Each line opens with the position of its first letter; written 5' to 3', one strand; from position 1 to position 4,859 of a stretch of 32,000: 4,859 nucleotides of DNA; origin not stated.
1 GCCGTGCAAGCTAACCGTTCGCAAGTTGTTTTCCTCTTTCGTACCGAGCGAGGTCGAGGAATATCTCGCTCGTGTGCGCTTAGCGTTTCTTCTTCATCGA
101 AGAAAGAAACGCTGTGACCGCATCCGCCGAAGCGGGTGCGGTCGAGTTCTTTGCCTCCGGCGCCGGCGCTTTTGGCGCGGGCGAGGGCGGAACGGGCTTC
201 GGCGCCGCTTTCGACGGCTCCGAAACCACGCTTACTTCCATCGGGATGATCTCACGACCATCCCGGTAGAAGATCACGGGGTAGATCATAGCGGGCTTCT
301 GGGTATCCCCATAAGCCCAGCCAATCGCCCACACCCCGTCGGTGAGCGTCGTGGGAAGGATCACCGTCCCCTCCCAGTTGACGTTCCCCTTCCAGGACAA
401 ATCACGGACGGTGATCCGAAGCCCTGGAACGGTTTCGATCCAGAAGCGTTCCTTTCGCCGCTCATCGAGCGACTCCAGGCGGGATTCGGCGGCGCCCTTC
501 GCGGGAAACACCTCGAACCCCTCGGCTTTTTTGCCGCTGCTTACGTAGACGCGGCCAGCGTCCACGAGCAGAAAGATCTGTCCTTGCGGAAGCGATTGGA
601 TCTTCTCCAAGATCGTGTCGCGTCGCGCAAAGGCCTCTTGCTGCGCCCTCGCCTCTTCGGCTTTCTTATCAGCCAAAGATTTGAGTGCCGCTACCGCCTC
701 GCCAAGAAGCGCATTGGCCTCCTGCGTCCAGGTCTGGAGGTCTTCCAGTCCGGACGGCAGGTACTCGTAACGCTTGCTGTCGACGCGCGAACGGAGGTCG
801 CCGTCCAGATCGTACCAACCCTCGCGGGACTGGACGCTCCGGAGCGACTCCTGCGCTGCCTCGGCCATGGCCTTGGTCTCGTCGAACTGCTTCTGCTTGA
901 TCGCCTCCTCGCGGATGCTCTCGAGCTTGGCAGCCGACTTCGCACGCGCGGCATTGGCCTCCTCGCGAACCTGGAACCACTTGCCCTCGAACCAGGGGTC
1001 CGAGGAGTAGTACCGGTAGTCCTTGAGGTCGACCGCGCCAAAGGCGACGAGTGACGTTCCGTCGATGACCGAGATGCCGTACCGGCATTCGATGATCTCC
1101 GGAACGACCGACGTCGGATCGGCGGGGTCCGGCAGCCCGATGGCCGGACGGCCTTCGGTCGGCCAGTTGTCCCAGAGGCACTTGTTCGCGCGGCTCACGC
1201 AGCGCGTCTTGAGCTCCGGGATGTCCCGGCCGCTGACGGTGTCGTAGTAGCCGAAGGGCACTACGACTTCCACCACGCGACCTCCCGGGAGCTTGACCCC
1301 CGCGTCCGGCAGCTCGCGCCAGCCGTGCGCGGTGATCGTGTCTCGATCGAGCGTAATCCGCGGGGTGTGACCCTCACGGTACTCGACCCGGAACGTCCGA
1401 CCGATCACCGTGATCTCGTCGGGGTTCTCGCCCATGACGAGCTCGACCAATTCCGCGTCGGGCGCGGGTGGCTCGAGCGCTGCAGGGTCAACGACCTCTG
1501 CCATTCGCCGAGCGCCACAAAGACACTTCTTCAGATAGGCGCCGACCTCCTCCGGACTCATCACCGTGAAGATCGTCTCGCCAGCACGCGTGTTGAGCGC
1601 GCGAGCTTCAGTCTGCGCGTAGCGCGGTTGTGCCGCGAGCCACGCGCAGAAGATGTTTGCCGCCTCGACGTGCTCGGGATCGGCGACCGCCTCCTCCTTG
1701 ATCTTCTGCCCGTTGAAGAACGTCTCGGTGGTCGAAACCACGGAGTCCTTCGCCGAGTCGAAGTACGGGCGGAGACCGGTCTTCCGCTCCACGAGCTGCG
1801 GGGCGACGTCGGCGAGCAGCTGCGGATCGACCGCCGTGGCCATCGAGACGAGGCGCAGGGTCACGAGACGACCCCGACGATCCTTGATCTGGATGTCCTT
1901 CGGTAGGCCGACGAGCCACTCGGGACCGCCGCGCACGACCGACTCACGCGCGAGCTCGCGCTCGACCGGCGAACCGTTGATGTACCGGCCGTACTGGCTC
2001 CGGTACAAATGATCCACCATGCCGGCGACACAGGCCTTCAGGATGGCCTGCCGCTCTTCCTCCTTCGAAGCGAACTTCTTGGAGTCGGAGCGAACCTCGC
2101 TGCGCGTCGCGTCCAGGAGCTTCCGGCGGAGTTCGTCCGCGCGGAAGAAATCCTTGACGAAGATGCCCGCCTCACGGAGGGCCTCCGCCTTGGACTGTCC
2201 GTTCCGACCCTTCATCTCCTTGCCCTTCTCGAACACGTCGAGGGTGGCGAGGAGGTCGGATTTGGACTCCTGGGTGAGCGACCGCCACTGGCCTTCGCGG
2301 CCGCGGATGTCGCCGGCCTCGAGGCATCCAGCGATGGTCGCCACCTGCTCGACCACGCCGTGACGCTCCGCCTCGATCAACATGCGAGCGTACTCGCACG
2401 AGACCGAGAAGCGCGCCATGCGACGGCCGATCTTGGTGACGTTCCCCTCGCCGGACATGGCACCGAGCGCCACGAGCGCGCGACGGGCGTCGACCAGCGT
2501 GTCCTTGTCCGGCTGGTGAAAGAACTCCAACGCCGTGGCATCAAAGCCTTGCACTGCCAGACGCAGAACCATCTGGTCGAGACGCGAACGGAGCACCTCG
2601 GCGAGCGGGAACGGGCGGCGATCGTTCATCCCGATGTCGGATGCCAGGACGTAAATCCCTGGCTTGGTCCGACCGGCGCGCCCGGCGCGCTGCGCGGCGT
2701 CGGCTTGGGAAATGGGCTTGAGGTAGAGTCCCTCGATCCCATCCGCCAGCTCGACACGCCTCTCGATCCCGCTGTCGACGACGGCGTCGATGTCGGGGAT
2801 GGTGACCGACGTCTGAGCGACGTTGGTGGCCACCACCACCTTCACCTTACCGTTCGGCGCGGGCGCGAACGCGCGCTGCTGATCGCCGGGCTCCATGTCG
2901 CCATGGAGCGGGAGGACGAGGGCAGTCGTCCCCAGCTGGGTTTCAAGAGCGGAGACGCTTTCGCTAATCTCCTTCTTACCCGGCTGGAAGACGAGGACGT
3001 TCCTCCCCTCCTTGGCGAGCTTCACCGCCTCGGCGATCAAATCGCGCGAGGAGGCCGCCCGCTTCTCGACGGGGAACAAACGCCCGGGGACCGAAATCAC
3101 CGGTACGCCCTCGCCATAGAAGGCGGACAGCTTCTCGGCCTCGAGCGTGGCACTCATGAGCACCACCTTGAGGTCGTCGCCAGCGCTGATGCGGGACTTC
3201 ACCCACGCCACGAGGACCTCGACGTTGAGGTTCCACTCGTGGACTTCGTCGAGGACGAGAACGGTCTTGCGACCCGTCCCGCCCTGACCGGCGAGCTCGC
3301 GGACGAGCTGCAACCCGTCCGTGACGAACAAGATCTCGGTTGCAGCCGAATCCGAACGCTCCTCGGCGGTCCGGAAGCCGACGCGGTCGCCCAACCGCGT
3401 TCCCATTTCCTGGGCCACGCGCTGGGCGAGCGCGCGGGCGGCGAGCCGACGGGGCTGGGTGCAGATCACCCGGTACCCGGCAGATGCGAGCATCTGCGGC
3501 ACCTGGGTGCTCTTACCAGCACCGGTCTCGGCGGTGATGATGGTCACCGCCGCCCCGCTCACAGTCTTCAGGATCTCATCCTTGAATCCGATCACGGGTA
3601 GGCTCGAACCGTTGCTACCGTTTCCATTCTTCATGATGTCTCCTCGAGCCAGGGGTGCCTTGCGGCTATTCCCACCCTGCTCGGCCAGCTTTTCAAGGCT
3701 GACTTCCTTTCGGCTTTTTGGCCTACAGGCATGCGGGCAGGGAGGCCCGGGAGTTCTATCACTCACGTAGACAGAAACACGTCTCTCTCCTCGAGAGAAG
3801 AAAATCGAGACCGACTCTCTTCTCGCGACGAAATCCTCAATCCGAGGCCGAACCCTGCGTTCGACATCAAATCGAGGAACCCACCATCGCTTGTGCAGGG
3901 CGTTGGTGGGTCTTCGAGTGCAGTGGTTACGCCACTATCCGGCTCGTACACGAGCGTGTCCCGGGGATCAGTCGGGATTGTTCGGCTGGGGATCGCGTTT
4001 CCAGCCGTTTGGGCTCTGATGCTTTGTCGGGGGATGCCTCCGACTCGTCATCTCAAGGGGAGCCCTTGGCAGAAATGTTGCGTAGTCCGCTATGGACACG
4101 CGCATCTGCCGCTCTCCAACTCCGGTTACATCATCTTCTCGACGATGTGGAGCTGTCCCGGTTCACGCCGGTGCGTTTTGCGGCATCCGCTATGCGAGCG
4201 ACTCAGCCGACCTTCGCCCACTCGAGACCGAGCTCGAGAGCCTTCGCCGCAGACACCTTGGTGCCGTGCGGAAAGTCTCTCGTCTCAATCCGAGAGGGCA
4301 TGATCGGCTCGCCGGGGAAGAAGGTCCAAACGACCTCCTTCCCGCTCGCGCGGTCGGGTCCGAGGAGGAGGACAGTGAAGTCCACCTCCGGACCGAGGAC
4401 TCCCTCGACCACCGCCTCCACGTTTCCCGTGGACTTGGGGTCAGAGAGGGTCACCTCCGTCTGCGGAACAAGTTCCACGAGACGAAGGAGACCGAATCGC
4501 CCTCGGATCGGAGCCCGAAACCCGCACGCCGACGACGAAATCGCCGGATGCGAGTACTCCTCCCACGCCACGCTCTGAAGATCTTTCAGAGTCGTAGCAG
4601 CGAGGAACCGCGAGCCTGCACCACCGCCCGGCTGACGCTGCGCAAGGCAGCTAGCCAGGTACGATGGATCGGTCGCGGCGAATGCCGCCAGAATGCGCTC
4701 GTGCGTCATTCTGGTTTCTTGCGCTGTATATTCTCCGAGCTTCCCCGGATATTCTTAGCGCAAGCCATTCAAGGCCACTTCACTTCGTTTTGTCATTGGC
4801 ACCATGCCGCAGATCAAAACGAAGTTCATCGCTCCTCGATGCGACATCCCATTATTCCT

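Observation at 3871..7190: Family of intergenic hairpins with conserved flanks, a conserved GTGCA loop and covarying stems, one in each long gap of the island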

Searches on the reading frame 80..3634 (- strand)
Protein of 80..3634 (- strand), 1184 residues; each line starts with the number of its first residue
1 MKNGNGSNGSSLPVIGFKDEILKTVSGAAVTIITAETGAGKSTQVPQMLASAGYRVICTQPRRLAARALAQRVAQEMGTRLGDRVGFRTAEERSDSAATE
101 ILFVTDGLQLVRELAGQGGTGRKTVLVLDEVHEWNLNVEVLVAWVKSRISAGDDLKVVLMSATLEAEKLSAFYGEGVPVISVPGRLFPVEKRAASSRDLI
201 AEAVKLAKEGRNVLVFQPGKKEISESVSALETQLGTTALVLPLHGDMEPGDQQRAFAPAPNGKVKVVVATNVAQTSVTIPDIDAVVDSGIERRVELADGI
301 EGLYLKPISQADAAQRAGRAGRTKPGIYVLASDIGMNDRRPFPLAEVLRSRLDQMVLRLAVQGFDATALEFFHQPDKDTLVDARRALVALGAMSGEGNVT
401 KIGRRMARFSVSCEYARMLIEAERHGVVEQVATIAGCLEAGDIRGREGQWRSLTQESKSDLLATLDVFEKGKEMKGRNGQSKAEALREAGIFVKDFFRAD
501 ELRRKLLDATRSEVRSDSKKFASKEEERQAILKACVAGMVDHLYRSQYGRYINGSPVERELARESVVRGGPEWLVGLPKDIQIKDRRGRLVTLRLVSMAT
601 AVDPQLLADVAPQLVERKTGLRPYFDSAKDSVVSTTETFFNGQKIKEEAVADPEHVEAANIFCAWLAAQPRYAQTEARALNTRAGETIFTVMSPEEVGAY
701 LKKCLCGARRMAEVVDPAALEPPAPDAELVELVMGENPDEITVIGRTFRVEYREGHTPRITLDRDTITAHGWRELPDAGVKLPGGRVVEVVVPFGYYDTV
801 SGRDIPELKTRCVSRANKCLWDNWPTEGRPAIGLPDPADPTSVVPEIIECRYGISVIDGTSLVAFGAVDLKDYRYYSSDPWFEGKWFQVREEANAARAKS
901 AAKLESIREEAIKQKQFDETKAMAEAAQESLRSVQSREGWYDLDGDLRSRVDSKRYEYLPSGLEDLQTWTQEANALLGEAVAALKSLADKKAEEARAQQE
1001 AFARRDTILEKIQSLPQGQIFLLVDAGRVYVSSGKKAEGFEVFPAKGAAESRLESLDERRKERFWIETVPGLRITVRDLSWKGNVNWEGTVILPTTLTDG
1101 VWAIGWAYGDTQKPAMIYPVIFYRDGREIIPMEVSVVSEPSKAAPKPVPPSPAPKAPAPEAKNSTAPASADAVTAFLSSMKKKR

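Call 7: search_protein_families(library=pfam, proteins=[window:80-3634:-], max_evalue=0.01)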
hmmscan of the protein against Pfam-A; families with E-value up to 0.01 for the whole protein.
window:80-3634:- (1184 aa): 6 families
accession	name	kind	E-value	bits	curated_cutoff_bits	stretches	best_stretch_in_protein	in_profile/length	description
PF00271.37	Helicase_C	-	2.4e-16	60.4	23.5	1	203-323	9-109/110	Helicase conserved C-terminal domain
PF00270.35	DEAD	-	5.5e-08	33.1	26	1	24-168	10-163/167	DEAD/DEAH box helicase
PF13401.12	AAA_22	-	1.1e-06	29.4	27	1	27-166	4-126/130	AAA domain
PF04408.29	HA2_N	-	2.8e-05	24.5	21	1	386-411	4-29/29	Helicase associated domain (HA2), winged-helix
PF21010.2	HA2_C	-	0.00018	22.4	21.3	1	412-467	1-48/77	Helicase associated domain (HA2), ratchet-like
PF13245.12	AAA_19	-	0.0077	16.8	25.1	0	20-139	3-109/134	AAA domain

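Call 8: search_protein_families(library=ncbifam, proteins=[window:80-3634:-], max_evalue=0.01)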
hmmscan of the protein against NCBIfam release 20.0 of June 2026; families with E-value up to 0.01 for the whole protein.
window:80-3634:- (1184 aa): 12 families
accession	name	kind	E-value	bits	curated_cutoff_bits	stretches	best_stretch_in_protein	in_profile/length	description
TIGR01970.1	DEAH_box_HrpB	equivalog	1.2e-89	301.8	546.15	1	12-653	1-619/825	ATP-dependent helicase HrpB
TIGR01967.1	DEAH_box_HrpA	equivalog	5.7e-86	289.3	722.75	1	11-645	65-716/1284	ATP-dependent RNA helicase HrpA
NF008662.0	PRK11664.1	equivalog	8.5e-81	272.4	1053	1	10-444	2-452/813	ATP-dependent helicase HrpB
NF008348.1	PRK11131.1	equivalog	1.2e-77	261.3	1400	1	10-544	65-625/1287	ATP-dependent RNA helicase HrpA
NF008744.0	PRK11776.1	equivalog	1.1e-06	27.5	524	1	204-293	236-322/460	ATP-dependent RNA helicase DbpA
NF053711.1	RNA_heli_RhlE1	exception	3.4e-05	22.8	750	1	182-288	219-319/434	RNA helicase RhlE1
NF053636.1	DDHlcsCsdAPsy1082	equivalog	3.4e-05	22.6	890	1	209-324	242-341/512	DEAD/DEAH box helicase CsdA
NF008394.0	PRK11192.1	equivalog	3.9e-05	22.7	507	1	224-292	257-326/441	ATP-dependent RNA helicase SrmB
TIGR01587.1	cas3_core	equivalog_domain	0.00017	20.8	102.45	0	124-179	126-179/358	CRISPR-associated helicase Cas3'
NF007882.0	PRK10590.1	equivalog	0.0028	16.6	743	1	208-288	243-320/456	ATP-dependent RNA helicase RhlE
NF008164.0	PRK10917.1-2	equivalog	0.0047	15.2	785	1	225-286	509-568/704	ATP-dependent DNA helicase RecG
NF053631.1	RNA_helic_CshA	equivalog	0.0085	15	646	0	211-290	238-314/434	degradosome RNA helicase CshA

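Call 56: search_protein_families(library=padloc, proteins=[window:80-3634:-], max_evalue=0.01)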
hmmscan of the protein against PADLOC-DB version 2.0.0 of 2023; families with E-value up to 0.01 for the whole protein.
window:80-3634:- (1184 aa): 5 families
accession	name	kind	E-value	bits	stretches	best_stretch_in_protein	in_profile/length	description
PDLC01767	Cas3e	-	2.8e-06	24.1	1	124-285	328-499/680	-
PDLC00938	Cas3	-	4.5e-05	20.8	0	124-179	126-179/358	CRISPR-associated helicase Cas3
PDLC01252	Cas3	-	0.00056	17.4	0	123-279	113-263/324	CAS-I; effector_G3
PDLC01148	RecD_like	-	0.0044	13.3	0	17-78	317-377/719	RecD/Tra ATPase fused to N-terminal HHH domain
PDLC04140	mad8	-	0.008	13.7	0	28-79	27-76/314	mads_8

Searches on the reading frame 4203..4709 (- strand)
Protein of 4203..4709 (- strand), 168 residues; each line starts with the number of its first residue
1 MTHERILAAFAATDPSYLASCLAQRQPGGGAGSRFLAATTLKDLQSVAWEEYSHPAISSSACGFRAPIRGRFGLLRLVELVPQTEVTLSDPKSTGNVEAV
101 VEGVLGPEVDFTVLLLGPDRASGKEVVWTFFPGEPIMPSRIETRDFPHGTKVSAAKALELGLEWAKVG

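Call 7: search_protein_families(library=pfam, proteins=[window:4203-4709:-], max_evalue=0.01)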
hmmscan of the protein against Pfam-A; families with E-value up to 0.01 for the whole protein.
window:4203-4709:- (168 aa): 0 families

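Call 8: search_protein_families(library=ncbifam, proteins=[window:4203-4709:-], max_evalue=0.01)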
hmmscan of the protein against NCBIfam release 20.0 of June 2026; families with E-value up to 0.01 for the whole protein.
window:4203-4709:- (168 aa): 0 families

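Call 12: find_encoding_contigs(protein=window:4203-4709:-, flank=10000, max_places=6)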
Protein window:4203-4709:- (168 aa): no gene with exactly this product is on record in the collection.

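Call 56: search_protein_families(library=padloc, proteins=[window:4203-4709:-], max_evalue=0.01)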
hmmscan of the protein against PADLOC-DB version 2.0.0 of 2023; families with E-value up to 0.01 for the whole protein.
window:4203-4709:- (168 aa): 0 families
